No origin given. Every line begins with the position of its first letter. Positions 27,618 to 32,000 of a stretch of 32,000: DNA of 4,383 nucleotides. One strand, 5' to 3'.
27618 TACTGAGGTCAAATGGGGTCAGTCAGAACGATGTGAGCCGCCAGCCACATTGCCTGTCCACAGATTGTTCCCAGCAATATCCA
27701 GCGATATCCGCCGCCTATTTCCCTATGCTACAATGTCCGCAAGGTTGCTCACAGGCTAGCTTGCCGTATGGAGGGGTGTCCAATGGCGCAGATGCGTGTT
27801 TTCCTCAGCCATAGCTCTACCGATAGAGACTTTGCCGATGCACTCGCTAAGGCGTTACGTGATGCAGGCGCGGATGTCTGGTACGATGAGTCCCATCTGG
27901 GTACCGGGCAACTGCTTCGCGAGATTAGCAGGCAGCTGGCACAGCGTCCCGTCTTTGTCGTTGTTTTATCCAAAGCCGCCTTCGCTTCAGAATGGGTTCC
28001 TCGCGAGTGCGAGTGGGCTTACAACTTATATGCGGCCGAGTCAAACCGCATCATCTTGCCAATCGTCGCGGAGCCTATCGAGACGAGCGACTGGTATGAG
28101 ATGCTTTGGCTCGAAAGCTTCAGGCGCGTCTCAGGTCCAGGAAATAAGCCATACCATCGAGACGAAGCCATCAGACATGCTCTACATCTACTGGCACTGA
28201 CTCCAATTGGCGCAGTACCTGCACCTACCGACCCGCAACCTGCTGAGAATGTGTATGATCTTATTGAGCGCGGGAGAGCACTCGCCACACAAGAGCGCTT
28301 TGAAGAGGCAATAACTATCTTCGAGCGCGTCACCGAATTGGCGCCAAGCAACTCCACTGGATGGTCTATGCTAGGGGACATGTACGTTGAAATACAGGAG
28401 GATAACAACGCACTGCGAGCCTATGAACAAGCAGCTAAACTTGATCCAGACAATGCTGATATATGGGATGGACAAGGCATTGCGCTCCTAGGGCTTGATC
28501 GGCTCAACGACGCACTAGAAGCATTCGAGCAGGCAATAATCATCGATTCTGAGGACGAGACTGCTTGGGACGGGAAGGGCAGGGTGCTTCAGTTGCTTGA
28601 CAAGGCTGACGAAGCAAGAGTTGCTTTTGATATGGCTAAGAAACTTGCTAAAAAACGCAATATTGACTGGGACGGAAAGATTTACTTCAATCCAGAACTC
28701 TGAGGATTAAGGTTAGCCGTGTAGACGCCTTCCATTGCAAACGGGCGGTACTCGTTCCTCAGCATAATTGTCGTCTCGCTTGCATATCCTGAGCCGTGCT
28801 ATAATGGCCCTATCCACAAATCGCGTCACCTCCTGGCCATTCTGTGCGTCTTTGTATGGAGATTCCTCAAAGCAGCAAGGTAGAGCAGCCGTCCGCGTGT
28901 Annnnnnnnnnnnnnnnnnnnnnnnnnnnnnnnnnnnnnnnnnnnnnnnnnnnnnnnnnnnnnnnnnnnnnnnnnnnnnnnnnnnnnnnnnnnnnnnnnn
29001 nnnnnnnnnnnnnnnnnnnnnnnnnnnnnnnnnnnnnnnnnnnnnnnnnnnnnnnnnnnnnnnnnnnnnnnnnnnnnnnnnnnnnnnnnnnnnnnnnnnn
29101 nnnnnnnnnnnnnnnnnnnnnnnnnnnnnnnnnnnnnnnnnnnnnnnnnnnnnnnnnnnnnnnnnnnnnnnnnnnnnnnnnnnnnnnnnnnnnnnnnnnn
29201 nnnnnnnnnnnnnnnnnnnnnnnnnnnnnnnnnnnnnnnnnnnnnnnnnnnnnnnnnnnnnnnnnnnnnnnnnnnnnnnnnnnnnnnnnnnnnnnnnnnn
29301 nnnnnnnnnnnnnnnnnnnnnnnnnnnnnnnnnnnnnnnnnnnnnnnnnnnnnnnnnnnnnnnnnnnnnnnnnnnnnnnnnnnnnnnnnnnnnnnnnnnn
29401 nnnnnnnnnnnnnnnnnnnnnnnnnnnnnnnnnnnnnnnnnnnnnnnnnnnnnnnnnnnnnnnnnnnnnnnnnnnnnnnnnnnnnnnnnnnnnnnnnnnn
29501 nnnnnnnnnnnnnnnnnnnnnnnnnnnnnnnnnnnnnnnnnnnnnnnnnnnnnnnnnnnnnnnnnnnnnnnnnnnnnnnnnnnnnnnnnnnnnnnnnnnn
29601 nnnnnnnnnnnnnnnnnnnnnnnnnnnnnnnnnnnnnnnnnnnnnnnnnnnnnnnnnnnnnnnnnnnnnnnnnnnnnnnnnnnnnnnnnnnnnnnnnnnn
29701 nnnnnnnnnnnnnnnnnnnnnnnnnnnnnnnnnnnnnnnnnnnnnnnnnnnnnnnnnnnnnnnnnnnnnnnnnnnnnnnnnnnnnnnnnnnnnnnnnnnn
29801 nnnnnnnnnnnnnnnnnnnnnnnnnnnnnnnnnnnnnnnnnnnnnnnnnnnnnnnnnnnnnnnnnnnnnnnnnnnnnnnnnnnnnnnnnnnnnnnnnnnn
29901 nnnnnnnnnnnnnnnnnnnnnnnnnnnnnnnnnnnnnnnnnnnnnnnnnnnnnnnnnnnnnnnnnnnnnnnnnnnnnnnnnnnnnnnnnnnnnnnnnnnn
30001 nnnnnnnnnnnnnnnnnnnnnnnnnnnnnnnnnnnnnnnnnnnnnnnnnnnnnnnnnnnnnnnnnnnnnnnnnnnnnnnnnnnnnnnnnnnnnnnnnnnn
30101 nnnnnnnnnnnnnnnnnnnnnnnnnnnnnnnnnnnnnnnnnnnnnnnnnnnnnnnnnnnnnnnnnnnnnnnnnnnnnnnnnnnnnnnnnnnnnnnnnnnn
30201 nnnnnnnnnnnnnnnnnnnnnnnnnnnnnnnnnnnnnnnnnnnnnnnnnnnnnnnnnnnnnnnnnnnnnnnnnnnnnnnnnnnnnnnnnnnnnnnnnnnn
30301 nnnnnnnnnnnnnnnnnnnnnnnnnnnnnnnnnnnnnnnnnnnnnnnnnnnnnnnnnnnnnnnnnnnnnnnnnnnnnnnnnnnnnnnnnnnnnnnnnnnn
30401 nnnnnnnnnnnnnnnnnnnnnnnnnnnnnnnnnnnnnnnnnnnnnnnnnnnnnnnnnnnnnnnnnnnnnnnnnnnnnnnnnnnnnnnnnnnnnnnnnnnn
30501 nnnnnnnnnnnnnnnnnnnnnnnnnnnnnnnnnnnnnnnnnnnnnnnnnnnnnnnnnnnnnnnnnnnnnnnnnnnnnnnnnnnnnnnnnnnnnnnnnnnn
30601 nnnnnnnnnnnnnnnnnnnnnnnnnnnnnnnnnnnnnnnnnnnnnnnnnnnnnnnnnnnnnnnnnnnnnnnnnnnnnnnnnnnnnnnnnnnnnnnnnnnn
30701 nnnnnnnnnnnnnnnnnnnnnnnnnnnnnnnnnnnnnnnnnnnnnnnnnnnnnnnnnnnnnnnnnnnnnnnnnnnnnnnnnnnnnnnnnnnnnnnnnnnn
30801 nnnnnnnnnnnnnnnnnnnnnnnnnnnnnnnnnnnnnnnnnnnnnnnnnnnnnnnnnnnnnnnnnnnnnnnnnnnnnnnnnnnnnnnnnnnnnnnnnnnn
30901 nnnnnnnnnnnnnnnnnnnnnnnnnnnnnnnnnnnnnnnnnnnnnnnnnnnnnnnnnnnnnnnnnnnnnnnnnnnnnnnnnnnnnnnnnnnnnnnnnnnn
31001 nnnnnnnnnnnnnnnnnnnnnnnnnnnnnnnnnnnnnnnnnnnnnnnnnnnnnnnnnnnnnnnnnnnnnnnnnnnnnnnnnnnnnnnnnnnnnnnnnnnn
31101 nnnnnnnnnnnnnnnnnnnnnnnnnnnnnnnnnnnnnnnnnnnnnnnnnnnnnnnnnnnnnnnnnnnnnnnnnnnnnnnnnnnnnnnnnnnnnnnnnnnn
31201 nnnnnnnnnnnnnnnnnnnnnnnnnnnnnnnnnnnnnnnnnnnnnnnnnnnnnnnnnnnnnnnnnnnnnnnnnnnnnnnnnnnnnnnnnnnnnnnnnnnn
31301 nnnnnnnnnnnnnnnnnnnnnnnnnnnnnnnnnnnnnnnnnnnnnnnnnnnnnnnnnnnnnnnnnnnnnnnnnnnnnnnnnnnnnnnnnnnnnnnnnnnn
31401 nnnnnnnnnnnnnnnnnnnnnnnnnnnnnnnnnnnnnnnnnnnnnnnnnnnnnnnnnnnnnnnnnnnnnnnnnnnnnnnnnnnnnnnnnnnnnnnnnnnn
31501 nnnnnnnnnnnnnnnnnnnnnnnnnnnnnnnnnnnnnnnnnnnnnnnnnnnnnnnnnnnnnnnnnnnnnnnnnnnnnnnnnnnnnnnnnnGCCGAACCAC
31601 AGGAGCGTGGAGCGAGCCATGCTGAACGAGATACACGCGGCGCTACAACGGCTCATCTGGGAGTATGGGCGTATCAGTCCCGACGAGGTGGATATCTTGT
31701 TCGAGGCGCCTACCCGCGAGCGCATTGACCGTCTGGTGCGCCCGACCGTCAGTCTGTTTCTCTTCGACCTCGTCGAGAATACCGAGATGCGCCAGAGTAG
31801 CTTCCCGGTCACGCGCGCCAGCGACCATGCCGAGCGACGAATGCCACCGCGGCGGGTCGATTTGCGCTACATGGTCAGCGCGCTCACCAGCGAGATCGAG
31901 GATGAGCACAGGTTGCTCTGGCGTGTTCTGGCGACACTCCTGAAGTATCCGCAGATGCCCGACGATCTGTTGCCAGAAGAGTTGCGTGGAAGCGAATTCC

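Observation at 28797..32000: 5' edge of a contractile-injection-system (eCIS / phage-tail-like) locus: DUF4255 - AAA+ ATPase - DUF4255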

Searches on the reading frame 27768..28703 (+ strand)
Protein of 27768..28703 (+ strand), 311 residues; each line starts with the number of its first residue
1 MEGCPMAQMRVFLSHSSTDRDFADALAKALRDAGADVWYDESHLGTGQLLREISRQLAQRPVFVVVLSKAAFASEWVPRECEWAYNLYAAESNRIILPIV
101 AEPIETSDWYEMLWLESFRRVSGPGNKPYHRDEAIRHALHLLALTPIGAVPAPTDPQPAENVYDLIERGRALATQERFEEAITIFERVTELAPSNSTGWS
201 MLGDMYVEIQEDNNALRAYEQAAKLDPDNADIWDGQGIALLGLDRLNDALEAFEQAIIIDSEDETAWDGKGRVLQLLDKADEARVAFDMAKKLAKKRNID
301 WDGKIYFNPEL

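Call 5: search_protein_families(library=pfam, proteins=[window:27768-28703:+], max_evalue=0.01)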
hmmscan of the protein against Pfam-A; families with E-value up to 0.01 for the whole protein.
window:27768-28703:+ (311 aa): 21 families
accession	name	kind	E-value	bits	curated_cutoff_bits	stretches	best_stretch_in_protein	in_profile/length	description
PF07719.23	TPR_2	-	1.4e-20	72.1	27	3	198-229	3-34/34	Tetratricopeptide repeat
PF13676.11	TIR_2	-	3.9e-20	73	28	1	11-103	1-93/122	TIR domain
PF00515.34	TPR_1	-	6.6e-16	57.8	27.8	1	198-229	3-34/34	Tetratricopeptide repeat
PF13414.12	TPR_11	-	5.7e-15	55.2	26.8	1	203-239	1-37/42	TPR repeat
PF13181.12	TPR_8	-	5.2e-14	51.6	25.7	2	199-229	4-34/34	Tetratricopeptide repeat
PF13432.12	TPR_16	-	2.8e-13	50.5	32.7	2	167-230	2-65/65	Tetratricopeptide repeat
PF13431.12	TPR_17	-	7e-11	41.9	24.4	1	218-251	1-34/34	Tetratricopeptide repeat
PF14559.12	TPR_19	-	8.4e-11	42.5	25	2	173-234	2-63/68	Tetratricopeptide repeat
PF13428.12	TPR_14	-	2.1e-10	40.6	23.5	2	166-204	5-43/44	Tetratricopeptide repeat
PF23914.1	TPR_CcmH_CycH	-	2.2e-10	41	42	1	192-232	46-86/158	Cytochrome c-type biogenesis protein H TPR domain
PF13371.12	TPR_9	-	1.8e-09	37.9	35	1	208-266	7-65/73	Tetratricopeptide repeat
PF13424.12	TPR_12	-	2.6e-08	34.4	30.1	1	168-226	9-75/77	Tetratricopeptide repeat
PF13176.12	TPR_7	-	3.3e-07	30.3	27.9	0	199-229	2-34/36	Tetratricopeptide repeat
PF01239.28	PPTA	-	4.3e-07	29.7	29.5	0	178-201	1-24/32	Protein prenyltransferase alpha subunit repeat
PF01582.25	TIR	-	6.4e-06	26.5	21.3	1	11-106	4-101/179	TIR domain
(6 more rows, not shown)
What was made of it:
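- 27768..28703 (+): TIR-TPR gene (311 aa; start may be 27792). An optional accessory at the 5' edge of the cluster, not a core CIS gene. Pfam TIR_2 4e-20 plus TPRs (call 5).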

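Call 57: search_protein_families(library=padloc, proteins=[window:27768-28703:+], max_evalue=0.001)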
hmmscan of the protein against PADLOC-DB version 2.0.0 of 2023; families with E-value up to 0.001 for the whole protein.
window:27768-28703:+ (311 aa): 14 families
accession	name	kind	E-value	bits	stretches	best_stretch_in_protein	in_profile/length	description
PDLC05062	PDC-S66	-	1.2e-17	62.3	1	9-99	149-240/282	-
PDLC02012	SAVED5--SAVED_TIR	-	8.4e-16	56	1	10-100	15-105/404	-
PDLC00436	ThsB1|ThsB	-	7.6e-11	39.8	1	7-122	34-152/183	TIR-like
PDLC00417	ThsB1|ThsB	-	1.9e-07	28.9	1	10-100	168-260/303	TIR-like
PDLC00419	ThsB1|ThsB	-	1.6e-06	26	1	7-93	26-117/165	TIR-like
PDLC03015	TIR-NLR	-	2.8e-06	24.3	1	10-102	3-95/824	-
PDLC00424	ThsB1|ThsB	-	5e-06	24.5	1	11-100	104-193/234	TIR-like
PDLC00422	ThsB1|ThsB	-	1.6e-05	22.5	1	9-111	41-148/194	TIR-like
PDLC02403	Aga_TIR-PNTD1-PNTD2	-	1.6e-05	22.2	1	10-99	4-97/443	Class I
PDLC02421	Aga_TIR-PNTD1-PNTD2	-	1.8e-05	22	1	9-100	4-99/430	Class I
PDLC00728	Effector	-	0.00025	18.2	1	10-59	11-61/432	TIR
PDLC02961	RT-TIR_XII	-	0.00025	18.1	0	7-100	346-435/475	single gene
PDLC02416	Aga_REase-TIR-PNTD1-PNTD2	-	0.00048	16.9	1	11-104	158-249/572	Class I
PDLC00435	ThsB1|ThsB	-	0.00073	17.2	0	5-59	61-116/281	TIR-like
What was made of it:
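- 27768..28703 (+): PADLOC gives TIR-type hits only (ThsB-like, SAVED-TIR), with no partner gene (call 57).
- On Thoeris / other TIR-based anti-phage systems (for the TIR-TPR neighbour): Only TIR-domain-level hits were found (ThsB-like 8e-11, SAVED-TIR 8e-16, PDC-S66 1e-17; call 57).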

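Call 88: find_related_loci(query=window:27792-28700:+, collection=metagenome_contigs, flank=5000)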
Query window:27792-28700:+ (303 aa) in metagenome_contigs; peptide patterns used: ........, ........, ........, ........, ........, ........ (x = any residue, [..] = any of these).
51 stretches matched a pattern; 19 encode a relative of the query (tblastn E <= 1e-3); 19 distinct loci.
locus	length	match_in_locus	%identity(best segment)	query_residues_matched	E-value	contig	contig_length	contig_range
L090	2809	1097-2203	42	1-296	8e-72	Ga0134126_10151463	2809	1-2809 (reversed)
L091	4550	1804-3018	40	147-285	2e-23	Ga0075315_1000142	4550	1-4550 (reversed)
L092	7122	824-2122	35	40-296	2e-20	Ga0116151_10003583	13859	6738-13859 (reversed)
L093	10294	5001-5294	40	185-291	1e-12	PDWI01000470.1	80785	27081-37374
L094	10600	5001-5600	25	158-295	3e-11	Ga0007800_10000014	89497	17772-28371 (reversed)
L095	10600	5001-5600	25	158-295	3e-11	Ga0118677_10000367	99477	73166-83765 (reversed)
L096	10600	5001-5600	25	158-295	3e-11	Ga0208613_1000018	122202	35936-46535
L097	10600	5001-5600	25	158-295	3e-11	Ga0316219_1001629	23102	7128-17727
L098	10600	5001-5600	25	158-295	3e-11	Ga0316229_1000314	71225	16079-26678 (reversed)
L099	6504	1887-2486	25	158-295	8e-11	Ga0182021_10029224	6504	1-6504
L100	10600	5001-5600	25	158-295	3e-10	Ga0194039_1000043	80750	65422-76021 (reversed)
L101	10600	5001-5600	25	158-295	3e-10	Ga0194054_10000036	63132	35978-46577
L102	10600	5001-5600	24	158-295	5e-10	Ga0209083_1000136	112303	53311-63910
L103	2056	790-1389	24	158-295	1e-9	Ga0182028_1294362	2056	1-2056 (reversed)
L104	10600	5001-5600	23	158-295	2e-9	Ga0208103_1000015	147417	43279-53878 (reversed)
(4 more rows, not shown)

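Call 94: search_protein_families(library=pfam, proteins=[L090:1073-2209:+], max_evalue=0.001)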
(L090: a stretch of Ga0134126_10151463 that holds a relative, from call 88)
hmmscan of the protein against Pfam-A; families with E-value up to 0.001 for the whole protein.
L090:1073-2209:+ (379 aa): 14 families
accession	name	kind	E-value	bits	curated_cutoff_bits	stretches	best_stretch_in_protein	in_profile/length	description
PF13676.11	TIR_2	-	3.8e-18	66.6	28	1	11-102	1-92/122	TIR domain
PF07719.23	TPR_2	-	1.1e-17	63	27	1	315-345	2-32/34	Tetratricopeptide repeat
PF13431.12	TPR_17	-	1.6e-17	62.6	24.4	1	269-297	2-30/34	Tetratricopeptide repeat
PF00515.34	TPR_1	-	3.5e-17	61.9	27.8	2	315-345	2-32/34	Tetratricopeptide repeat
PF13432.12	TPR_16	-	6.4e-15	55.7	32.7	2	293-342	10-59/65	Tetratricopeptide repeat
PF13414.12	TPR_11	-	9.6e-15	54.4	26.8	1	262-291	10-39/42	TPR repeat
PF13428.12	TPR_14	-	1.4e-09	38.1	23.5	0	281-322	2-43/44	Tetratricopeptide repeat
PF13181.12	TPR_8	-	1.4e-09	37.8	25.7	0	315-345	2-32/34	Tetratricopeptide repeat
PF14559.12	TPR_19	-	8.3e-08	32.9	25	1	262-319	7-64/68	Tetratricopeptide repeat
PF13371.12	TPR_9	-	9.8e-08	32.3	35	1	293-347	8-62/73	Tetratricopeptide repeat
PF23914.1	TPR_CcmH_CycH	-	3.2e-06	27.5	42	1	274-315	44-85/158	Cytochrome c-type biogenesis protein H TPR domain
PF13174.12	TPR_6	-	4.4e-06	27.4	26.3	0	281-313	1-33/33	Tetratricopeptide repeat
PF13424.12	TPR_12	-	7.8e-05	23.2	30.1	0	314-368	3-65/77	Tetratricopeptide repeat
PF01239.28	PPTA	-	0.00073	19.6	29.5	0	267-291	6-30/32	Protein prenyltransferase alpha subunit repeat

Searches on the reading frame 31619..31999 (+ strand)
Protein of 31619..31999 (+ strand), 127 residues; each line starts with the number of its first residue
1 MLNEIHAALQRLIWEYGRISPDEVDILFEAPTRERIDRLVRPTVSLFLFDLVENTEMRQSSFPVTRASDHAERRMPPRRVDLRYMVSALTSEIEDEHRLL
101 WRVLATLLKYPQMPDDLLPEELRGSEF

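Call 5: search_protein_families(library=pfam, proteins=[window:31619-31999:+], max_evalue=0.01)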
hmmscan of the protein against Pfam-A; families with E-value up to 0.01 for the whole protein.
window:31619-31999:+ (127 aa): 1 family
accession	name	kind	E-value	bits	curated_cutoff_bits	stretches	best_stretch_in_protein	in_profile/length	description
PF14065.11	Pvc16_N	-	1.6e-23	83.8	27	1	5-122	2-123/180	Pvc16 N-terminal domain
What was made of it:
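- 31619..32000 (+): Gene 3 (first 127 codons; runs off the window): Cis16-type cap / tail terminator. The full-length orthologues (272 aa) add a C-terminal CarboxypepD_reg Ig-like domain. Pfam Pvc16_N 1.6e-23 (call 5).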

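Call 59: search_protein_families(library=ncbifam, proteins=[window:31619-31999:+], max_evalue=0.001)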
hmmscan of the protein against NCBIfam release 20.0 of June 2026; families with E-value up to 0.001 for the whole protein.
window:31619-31999:+ (127 aa): 0 families
